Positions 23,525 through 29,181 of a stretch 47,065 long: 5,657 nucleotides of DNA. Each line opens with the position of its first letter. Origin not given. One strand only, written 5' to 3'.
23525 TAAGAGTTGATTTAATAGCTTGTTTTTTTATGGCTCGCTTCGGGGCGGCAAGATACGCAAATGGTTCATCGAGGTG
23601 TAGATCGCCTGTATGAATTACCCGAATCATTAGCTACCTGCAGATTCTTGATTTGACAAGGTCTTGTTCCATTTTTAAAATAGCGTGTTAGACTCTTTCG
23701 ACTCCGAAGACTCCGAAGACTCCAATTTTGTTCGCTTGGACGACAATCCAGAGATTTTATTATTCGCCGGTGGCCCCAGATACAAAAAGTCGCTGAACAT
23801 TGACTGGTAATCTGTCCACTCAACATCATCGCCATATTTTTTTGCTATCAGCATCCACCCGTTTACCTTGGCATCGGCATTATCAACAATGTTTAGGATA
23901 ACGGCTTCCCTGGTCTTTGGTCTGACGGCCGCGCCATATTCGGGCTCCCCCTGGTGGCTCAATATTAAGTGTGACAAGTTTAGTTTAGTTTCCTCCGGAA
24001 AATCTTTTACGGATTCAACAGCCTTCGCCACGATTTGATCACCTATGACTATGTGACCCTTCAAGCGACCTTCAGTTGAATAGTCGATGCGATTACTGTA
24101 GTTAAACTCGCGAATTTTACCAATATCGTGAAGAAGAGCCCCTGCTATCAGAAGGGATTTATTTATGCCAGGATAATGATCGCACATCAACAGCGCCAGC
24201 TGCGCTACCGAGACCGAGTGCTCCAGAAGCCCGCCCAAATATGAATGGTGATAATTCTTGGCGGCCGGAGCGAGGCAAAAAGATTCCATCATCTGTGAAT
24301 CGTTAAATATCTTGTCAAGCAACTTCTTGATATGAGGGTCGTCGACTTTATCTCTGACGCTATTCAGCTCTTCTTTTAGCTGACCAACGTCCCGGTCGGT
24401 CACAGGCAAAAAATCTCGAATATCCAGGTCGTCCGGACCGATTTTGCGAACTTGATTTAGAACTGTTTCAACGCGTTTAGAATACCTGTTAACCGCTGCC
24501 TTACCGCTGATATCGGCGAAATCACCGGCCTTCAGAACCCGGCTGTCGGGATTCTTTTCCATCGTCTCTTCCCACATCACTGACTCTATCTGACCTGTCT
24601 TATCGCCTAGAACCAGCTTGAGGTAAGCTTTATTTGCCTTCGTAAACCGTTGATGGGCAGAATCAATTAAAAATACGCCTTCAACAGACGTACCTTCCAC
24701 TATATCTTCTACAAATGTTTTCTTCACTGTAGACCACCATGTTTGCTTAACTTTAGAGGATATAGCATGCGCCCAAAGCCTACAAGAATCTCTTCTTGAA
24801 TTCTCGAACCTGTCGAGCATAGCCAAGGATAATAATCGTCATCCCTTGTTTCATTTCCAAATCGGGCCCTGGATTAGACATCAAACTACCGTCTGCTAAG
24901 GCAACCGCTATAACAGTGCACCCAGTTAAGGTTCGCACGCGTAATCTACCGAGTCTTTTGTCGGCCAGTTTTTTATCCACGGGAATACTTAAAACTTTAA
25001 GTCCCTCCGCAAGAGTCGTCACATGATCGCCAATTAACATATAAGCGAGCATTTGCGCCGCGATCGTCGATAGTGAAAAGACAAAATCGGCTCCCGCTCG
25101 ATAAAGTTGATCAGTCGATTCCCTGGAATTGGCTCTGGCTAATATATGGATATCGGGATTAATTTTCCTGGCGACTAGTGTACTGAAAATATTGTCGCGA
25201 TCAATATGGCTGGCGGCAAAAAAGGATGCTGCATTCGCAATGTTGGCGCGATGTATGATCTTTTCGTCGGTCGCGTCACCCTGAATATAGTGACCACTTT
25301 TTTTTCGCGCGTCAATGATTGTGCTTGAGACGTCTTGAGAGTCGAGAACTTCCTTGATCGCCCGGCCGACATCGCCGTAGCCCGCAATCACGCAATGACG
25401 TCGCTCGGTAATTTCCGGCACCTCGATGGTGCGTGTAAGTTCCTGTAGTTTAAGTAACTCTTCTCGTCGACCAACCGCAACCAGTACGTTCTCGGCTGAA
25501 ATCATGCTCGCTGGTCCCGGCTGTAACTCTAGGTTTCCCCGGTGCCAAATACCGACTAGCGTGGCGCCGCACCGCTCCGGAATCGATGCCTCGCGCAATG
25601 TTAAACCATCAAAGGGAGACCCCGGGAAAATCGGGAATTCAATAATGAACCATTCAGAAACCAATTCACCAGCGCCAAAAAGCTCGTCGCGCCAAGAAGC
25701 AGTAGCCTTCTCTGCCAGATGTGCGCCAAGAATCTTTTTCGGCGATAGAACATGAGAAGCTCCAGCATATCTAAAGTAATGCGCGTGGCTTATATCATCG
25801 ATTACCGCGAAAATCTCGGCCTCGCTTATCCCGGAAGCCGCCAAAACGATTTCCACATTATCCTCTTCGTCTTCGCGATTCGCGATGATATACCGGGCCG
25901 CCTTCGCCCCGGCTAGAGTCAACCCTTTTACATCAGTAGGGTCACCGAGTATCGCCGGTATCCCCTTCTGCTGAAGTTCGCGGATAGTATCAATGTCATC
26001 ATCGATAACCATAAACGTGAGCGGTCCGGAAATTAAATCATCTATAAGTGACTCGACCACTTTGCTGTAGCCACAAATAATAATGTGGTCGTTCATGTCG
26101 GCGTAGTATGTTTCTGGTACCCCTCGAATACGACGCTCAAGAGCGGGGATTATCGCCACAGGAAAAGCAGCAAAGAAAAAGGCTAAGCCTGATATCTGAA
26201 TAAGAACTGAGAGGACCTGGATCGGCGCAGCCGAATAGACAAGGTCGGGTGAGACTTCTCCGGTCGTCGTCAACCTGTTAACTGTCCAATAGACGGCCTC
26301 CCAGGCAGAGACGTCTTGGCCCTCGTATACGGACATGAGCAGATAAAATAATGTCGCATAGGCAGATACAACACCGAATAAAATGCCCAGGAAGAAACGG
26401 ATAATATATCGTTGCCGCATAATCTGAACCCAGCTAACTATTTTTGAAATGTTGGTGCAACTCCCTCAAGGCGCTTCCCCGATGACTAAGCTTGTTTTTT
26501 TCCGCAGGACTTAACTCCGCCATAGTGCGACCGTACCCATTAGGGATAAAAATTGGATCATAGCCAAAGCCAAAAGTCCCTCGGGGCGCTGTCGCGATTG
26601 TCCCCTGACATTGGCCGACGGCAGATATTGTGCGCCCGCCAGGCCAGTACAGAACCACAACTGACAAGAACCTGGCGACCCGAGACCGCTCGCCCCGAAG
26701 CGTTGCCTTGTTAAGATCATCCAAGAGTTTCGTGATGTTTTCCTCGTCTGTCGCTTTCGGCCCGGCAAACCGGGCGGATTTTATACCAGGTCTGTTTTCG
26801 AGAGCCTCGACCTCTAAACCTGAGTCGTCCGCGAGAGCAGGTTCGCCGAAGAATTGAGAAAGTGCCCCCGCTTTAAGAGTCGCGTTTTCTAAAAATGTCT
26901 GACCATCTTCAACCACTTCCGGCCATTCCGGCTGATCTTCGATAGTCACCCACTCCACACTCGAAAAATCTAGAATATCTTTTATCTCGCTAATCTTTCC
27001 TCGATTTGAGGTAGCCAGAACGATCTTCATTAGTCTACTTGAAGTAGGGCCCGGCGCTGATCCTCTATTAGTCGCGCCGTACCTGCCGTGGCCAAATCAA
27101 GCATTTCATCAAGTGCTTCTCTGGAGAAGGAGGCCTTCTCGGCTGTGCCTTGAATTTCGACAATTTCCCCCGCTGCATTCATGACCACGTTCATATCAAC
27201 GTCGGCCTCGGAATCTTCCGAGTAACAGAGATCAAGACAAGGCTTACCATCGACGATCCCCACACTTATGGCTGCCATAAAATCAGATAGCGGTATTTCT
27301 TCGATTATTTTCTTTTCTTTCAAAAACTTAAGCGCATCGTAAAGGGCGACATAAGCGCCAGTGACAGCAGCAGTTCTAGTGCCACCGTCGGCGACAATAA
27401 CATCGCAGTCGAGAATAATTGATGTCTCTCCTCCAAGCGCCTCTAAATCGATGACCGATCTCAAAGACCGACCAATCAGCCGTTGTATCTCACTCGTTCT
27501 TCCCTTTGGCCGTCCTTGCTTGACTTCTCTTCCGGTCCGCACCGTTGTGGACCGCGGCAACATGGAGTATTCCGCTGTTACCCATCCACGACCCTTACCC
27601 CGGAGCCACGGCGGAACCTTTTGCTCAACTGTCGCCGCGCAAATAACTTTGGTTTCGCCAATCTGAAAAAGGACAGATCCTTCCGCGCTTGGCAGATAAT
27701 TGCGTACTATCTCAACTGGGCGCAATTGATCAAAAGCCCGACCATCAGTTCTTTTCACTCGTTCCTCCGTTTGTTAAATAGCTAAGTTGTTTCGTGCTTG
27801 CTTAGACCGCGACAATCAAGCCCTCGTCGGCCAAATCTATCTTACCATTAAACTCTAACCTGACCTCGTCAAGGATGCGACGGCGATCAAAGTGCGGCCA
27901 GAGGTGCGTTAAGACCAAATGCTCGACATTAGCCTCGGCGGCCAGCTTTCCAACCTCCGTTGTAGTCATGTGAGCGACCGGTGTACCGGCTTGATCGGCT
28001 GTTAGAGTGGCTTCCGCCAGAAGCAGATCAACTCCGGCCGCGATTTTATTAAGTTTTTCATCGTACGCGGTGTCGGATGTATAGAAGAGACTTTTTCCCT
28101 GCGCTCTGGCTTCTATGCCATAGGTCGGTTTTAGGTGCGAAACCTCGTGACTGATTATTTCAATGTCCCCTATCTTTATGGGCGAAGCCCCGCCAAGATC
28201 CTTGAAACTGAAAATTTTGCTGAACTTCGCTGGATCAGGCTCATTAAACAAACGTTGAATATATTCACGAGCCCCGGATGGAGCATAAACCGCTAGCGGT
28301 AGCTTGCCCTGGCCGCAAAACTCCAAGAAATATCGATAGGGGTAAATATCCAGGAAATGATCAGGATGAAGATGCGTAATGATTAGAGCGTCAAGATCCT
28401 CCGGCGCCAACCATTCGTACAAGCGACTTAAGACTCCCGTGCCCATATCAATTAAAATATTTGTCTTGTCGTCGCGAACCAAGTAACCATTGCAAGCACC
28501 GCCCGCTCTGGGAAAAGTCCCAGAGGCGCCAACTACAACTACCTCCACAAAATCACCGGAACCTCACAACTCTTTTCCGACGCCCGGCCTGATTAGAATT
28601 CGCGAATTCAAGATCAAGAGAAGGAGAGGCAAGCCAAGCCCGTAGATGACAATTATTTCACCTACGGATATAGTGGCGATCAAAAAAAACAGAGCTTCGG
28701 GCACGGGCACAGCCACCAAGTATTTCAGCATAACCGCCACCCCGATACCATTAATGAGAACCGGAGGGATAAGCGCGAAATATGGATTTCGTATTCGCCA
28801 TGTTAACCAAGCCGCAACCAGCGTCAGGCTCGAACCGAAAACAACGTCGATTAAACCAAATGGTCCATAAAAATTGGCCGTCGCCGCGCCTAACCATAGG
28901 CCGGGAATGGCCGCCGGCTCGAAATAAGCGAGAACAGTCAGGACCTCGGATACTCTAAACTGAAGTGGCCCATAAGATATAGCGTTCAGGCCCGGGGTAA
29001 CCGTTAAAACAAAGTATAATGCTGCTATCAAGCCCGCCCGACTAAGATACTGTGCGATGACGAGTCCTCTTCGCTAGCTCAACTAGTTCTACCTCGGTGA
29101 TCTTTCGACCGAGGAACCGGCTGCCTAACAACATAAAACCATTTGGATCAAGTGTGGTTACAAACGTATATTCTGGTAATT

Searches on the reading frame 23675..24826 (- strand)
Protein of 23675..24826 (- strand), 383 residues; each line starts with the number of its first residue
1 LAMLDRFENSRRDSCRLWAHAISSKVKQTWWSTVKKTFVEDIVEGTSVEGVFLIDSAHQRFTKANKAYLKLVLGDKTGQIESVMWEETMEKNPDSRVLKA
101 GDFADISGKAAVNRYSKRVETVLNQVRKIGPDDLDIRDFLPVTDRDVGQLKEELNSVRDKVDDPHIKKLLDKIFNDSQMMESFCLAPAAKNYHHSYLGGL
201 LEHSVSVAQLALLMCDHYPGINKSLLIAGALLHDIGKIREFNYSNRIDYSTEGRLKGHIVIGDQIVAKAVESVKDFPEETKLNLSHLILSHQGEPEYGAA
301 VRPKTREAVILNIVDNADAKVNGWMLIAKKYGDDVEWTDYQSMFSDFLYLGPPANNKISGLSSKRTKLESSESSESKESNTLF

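Call 31: search_protein_families(library=pfam, proteins=[window:23675-24826:-], max_evalue=0.00001)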
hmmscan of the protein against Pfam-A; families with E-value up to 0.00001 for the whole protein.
window:23675-24826:- (383 aa): 2 families
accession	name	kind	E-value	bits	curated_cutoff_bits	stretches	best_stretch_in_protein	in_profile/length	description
PF01966.28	HD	-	5.6e-17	62.5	22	1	201-319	2-115/116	HD domain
PF07514.17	TraI_2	-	4.3e-06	26.3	23.9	0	185-217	51-83/324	Putative helicase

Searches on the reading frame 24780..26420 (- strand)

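Call 32: search_protein_families(library=pfam, proteins=[window:24780-26420:-], max_evalue=0.00001)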
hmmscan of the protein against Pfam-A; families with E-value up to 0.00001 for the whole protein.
window:24780-26420:- (546 aa): 2 families
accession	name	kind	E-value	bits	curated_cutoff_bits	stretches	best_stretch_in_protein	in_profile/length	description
PF02254.24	TrkA_N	-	3.9e-46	156.6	23.8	2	113-227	1-116/116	TrkA-N domain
PF02080.26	TrkA_C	-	1.7e-19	69.9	27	2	478-545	5-70/71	TrkA-C domain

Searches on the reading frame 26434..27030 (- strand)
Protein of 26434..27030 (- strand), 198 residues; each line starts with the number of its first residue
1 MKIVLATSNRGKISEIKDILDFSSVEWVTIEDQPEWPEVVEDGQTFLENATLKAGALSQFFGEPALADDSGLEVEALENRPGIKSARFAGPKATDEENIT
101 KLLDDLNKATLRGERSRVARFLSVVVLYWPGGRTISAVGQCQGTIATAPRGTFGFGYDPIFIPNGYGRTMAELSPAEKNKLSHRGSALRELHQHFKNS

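Call 32: search_protein_families(library=pfam, proteins=[window:26434-27030:-], max_evalue=0.00001)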
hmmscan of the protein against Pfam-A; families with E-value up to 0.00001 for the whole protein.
window:26434-27030:- (198 aa): 1 family
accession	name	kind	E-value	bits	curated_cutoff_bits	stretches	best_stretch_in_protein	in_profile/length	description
PF01725.21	Ham1p_like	-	7.6e-63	212.2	22.5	1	3-193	1-185/186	Ham1 family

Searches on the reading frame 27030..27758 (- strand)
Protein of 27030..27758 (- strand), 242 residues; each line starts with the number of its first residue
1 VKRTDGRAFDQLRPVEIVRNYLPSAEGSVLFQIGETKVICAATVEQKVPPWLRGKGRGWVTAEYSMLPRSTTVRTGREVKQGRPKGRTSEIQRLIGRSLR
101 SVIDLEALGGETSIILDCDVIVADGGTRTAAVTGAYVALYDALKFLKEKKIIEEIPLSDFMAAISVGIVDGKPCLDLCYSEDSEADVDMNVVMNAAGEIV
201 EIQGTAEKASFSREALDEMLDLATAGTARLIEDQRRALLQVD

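Call 32: search_protein_families(library=pfam, proteins=[window:27030-27758:-], max_evalue=0.00001)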
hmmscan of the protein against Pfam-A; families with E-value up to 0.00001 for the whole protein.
window:27030-27758:- (242 aa): 2 families
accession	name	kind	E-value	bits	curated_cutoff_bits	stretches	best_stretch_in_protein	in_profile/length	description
PF01138.27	RNase_PH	-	1.2e-28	100.5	25.5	1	11-142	1-127/130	3' exoribonuclease family, domain 1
PF03725.20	RNase_PH_C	-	3.8e-15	56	20.8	1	159-225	1-66/67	3' exoribonuclease family, domain 2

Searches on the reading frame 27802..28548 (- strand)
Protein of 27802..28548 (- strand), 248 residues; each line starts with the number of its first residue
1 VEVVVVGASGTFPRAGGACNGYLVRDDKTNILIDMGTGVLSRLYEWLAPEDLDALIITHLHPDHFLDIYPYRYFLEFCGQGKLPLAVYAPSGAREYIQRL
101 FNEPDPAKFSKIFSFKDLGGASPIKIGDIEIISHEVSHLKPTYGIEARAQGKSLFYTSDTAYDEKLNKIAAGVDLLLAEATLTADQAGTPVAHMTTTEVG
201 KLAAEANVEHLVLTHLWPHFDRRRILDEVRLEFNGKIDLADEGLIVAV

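Call 32: search_protein_families(library=pfam, proteins=[window:27802-28548:-], max_evalue=0.00001)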
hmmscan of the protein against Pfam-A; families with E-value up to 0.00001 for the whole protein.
window:27802-28548:- (248 aa): 2 families
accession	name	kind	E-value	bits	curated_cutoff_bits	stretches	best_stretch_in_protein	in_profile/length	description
PF12706.13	Lactamase_B_2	-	2.7e-21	76.5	27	1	29-215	1-199/200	Beta-lactamase superfamily domain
PF00753.33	Lactamase_B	-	5.1e-12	46.6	22.7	1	16-68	3-60/196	Metallo-beta-lactamase superfamily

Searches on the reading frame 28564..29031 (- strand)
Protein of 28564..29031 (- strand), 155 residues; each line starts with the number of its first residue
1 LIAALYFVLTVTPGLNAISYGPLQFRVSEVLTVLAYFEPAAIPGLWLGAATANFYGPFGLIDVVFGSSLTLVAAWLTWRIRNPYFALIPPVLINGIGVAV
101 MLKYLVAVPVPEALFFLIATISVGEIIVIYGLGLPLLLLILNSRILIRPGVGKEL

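Call 32: search_protein_families(library=pfam, proteins=[window:28564-29031:-], max_evalue=0.00001)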
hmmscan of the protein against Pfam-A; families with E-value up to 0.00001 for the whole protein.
window:28564-29031:- (155 aa): 1 family
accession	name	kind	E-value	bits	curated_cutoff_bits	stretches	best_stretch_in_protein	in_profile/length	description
PF06177.16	QueT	-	1.8e-37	129.3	33.7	1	1-140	6-139/141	QueT transporter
